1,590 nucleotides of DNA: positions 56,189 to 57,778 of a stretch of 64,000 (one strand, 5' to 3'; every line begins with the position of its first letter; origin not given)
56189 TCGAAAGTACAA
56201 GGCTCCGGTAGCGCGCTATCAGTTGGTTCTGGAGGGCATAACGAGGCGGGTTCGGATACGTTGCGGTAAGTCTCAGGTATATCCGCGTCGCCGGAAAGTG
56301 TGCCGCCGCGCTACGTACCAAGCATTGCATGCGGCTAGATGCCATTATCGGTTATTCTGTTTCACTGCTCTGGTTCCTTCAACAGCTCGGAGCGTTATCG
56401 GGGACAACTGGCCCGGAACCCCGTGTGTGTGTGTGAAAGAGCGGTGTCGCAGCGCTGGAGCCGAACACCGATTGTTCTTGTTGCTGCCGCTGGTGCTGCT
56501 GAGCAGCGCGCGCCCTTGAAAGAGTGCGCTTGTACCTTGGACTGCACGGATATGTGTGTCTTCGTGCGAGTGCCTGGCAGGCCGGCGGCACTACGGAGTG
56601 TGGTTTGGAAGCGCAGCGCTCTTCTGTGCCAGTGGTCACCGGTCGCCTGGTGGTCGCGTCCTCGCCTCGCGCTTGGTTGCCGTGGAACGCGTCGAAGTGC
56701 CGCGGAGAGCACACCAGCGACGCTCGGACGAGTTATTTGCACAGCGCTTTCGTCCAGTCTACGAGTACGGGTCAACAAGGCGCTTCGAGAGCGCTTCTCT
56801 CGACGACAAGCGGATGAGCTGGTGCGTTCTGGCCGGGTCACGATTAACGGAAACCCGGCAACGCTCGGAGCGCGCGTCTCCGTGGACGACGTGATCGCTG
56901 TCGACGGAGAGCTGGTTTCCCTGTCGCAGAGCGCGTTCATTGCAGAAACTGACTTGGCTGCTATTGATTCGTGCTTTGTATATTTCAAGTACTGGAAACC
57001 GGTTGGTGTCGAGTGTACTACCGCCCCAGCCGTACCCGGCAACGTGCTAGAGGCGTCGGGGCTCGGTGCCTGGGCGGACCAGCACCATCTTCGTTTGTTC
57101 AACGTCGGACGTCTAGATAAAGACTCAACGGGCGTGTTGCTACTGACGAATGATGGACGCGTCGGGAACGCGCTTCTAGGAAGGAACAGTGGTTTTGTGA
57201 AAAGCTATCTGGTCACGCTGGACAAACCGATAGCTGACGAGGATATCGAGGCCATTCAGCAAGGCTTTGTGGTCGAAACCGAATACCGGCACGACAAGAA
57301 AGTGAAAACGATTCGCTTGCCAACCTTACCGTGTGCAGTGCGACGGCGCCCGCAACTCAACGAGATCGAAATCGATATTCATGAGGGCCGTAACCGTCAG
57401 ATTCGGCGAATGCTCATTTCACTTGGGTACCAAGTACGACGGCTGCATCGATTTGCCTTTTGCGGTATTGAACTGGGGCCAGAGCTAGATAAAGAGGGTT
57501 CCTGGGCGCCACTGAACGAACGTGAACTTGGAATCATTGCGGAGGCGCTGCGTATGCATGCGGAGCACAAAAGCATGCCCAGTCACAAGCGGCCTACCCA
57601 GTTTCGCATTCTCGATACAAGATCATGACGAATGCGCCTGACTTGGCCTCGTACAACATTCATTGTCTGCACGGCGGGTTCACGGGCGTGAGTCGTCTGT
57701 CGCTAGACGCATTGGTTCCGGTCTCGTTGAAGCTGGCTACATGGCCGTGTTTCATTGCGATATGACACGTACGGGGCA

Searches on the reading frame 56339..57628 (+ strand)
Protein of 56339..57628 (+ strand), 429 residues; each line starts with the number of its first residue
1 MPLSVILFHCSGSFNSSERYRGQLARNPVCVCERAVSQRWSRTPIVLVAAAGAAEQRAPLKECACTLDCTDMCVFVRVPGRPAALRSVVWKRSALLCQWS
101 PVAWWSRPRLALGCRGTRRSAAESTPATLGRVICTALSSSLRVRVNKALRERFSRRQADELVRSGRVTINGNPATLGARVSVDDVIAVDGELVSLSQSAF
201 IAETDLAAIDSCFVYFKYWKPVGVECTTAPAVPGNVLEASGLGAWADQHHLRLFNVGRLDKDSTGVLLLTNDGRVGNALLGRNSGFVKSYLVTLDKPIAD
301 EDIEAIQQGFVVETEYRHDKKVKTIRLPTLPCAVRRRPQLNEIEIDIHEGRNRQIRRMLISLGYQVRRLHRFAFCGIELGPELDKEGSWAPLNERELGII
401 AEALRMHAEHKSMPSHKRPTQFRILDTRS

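Call 8: search_protein_families(library=pfam, proteins=[window:56339-57628:+], max_evalue=0.01)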
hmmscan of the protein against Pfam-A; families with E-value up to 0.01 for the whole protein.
window:56339-57628:+ (429 aa): 2 families
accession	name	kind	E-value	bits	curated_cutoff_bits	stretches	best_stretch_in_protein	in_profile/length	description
PF00849.27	PseudoU_synth_2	-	2.9e-18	67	26.8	1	219-359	6-150/152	RNA pseudouridylate synthase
PF01479.30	S4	-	1.3e-07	31.7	22.8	1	154-186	15-48/48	S4 domain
